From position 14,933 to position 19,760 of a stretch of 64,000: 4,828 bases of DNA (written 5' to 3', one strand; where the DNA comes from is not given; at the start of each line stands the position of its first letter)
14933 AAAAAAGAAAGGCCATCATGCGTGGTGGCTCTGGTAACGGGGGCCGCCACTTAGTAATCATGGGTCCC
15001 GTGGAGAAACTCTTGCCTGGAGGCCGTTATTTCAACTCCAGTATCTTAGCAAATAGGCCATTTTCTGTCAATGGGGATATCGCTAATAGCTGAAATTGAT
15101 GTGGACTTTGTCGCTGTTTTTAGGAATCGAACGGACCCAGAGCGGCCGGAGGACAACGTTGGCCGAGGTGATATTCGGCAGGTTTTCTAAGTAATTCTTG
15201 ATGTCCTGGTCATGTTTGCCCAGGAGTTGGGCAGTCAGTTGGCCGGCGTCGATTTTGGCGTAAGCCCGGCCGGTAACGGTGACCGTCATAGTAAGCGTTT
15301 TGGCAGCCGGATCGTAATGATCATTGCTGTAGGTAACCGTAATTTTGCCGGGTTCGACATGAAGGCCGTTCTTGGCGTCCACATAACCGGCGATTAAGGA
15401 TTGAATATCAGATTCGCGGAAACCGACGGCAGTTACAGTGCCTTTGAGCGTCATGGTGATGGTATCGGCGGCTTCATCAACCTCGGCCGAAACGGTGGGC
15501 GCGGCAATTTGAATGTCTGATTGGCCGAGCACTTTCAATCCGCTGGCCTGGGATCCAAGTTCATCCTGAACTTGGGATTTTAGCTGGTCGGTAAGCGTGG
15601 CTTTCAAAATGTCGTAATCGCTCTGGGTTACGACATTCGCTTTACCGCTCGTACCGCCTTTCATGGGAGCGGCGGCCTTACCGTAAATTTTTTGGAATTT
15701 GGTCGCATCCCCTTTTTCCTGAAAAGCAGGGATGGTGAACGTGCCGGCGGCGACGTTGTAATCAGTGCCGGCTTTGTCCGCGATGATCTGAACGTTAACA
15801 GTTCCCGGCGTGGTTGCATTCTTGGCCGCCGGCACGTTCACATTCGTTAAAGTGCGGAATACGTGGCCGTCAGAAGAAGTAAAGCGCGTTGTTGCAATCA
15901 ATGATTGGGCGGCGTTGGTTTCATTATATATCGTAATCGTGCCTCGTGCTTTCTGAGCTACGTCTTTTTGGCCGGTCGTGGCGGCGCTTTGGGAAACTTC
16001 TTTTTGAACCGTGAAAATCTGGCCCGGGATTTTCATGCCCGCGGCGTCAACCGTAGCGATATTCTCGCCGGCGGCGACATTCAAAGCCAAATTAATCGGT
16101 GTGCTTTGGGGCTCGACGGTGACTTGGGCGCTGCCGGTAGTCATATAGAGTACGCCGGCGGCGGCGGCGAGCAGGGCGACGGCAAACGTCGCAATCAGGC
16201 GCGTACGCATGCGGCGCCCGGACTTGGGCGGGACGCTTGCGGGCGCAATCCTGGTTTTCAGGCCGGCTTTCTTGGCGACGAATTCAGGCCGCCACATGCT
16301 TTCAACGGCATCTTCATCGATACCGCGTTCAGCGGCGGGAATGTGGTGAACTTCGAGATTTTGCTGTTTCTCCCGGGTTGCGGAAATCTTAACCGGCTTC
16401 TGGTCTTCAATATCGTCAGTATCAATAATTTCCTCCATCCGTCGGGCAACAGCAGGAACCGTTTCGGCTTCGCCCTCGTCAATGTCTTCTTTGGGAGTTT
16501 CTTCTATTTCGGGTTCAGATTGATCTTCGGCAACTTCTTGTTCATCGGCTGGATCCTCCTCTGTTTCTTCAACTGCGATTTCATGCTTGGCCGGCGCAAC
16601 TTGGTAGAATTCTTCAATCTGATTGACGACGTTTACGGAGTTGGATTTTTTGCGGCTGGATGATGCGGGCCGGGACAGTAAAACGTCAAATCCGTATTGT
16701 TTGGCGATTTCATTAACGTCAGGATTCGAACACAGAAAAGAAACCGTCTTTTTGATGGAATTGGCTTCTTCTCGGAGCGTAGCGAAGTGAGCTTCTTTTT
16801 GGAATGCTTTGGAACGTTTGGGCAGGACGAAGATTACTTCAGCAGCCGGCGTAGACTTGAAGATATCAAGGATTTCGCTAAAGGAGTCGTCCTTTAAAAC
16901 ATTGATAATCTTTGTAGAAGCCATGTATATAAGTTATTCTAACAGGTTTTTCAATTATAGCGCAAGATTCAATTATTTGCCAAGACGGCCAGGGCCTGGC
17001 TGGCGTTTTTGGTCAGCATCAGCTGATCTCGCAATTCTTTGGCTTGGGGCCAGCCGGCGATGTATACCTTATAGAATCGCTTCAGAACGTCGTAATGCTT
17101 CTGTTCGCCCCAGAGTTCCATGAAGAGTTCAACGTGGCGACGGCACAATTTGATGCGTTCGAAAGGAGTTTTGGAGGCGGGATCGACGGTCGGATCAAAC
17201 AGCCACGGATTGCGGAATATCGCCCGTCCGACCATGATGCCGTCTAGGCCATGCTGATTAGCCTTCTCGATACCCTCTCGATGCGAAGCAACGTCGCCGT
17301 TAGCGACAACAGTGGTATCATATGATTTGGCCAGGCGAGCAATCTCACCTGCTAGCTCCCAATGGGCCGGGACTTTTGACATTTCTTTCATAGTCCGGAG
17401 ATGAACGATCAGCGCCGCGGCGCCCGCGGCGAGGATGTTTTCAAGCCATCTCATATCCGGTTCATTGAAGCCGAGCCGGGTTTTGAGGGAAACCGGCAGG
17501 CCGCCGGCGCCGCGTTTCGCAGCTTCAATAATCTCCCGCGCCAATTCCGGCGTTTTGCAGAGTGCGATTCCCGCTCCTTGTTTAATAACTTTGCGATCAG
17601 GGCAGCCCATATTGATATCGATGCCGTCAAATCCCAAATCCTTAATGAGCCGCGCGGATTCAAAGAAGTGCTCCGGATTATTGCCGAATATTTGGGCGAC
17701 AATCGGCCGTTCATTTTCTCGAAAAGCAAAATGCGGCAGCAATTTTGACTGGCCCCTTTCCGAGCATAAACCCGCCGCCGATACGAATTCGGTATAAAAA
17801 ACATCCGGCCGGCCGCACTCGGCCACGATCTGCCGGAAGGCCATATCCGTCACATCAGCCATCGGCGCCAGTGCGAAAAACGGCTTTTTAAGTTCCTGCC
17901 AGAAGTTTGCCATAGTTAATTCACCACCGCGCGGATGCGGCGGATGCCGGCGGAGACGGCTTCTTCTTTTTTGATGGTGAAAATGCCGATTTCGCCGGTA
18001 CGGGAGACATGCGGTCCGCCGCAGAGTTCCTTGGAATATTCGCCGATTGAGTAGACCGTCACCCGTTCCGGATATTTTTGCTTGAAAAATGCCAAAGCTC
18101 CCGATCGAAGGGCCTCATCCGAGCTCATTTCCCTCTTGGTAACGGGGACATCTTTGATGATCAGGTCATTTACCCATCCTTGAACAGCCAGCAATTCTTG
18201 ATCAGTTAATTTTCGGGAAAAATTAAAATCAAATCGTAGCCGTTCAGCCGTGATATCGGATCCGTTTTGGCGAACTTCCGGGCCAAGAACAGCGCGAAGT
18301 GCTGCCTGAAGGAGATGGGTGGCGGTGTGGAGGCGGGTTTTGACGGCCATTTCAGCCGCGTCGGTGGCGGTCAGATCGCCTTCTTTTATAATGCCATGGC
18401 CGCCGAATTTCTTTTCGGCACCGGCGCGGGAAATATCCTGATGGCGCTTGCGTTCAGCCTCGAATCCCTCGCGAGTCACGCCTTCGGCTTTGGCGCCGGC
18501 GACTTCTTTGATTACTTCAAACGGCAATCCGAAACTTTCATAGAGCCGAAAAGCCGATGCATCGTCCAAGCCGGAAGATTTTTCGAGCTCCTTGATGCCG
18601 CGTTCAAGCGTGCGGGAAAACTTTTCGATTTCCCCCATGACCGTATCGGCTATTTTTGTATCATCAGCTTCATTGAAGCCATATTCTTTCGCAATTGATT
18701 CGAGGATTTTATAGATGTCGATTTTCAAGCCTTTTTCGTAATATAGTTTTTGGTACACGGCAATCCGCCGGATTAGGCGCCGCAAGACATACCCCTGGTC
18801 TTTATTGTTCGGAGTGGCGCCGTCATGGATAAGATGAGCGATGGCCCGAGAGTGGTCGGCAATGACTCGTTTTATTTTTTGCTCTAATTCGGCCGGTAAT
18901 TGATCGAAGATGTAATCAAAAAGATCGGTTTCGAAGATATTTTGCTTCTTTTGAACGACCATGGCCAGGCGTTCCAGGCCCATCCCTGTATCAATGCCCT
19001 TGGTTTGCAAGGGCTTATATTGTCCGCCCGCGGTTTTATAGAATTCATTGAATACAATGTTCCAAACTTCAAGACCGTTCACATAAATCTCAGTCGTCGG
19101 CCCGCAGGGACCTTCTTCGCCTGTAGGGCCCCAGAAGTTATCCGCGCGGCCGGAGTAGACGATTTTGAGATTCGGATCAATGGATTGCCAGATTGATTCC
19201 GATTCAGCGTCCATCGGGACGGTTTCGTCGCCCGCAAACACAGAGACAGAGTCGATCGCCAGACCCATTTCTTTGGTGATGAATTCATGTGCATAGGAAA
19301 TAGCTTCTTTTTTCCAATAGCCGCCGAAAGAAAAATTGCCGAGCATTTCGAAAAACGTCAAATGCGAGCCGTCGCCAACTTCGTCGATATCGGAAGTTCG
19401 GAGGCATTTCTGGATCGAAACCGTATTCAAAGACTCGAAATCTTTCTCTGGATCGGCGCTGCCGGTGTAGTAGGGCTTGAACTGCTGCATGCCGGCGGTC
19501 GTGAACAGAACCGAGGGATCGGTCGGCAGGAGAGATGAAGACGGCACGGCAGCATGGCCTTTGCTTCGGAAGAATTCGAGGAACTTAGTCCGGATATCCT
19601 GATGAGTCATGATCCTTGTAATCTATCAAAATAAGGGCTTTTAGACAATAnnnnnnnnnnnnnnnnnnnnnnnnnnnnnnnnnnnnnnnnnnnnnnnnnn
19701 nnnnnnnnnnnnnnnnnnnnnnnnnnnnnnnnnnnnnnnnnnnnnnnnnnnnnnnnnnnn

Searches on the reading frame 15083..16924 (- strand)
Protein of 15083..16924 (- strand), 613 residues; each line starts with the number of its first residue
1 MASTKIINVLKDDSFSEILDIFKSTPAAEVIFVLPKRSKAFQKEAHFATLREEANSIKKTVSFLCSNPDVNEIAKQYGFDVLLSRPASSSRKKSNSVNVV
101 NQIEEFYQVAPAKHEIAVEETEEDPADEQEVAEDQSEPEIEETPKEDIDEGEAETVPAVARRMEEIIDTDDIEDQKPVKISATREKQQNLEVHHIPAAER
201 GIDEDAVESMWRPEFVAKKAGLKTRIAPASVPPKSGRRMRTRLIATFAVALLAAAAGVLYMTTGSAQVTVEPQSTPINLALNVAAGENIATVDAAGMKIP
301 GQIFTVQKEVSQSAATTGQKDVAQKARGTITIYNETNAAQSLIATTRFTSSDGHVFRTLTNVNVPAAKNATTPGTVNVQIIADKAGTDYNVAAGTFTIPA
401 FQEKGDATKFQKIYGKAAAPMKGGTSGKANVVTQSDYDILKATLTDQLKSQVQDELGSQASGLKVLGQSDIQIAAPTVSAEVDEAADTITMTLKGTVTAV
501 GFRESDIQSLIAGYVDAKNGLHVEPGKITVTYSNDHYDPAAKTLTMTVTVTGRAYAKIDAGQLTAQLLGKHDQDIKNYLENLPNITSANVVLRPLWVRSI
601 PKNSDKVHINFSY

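Call 8: search_protein_families(library=pfam, proteins=[window:15083-16924:-], max_evalue=0.001)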
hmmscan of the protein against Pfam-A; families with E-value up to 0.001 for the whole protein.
window:15083-16924:- (613 aa): 1 family
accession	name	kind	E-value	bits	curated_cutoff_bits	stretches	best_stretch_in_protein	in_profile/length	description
PF21110.3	GlxA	-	0.00039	21.5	27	1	325-377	1-55/105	GlxA beta barrel domain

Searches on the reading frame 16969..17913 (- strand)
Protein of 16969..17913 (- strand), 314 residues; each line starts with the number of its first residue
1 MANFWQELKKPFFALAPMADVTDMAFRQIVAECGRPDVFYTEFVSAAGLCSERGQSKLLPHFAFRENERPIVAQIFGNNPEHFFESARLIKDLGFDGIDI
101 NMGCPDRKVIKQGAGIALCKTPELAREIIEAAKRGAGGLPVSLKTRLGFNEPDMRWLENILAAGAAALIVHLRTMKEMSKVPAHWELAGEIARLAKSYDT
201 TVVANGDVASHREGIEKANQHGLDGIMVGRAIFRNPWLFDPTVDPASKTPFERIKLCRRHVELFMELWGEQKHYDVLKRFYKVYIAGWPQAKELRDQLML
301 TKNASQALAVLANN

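Call 62: search_protein_families(library=pfam, proteins=[window:16969-17913:-], max_evalue=0.001)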
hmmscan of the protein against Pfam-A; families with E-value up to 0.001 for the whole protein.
window:16969-17913:- (314 aa): 1 family
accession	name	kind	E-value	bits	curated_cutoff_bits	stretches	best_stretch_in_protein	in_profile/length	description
PF01207.24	Dus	-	3e-61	207.7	20.4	1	15-310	2-301/311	Dihydrouridine synthase (Dus)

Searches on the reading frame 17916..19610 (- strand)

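Call 8: search_protein_families(library=pfam, proteins=[window:17916-19610:-], max_evalue=0.001)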
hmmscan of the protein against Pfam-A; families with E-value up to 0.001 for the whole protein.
window:17916-19610:- (564 aa): 3 families
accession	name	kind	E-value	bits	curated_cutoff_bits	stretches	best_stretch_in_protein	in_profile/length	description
PF01411.24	tRNA-synt_2c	-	2.4e-103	347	30.3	1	5-402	1-436/552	tRNA synthetases class II (A)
PF07973.19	tRNA_SAD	-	6.8e-18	64.8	24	1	517-559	1-43/44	Threonyl and Alanyl tRNA synthetase second additional domain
PF02091.20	tRNA-synt_2e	-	0.00041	20.1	27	0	167-230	119-177/278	Glycyl-tRNA synthetase alpha subunit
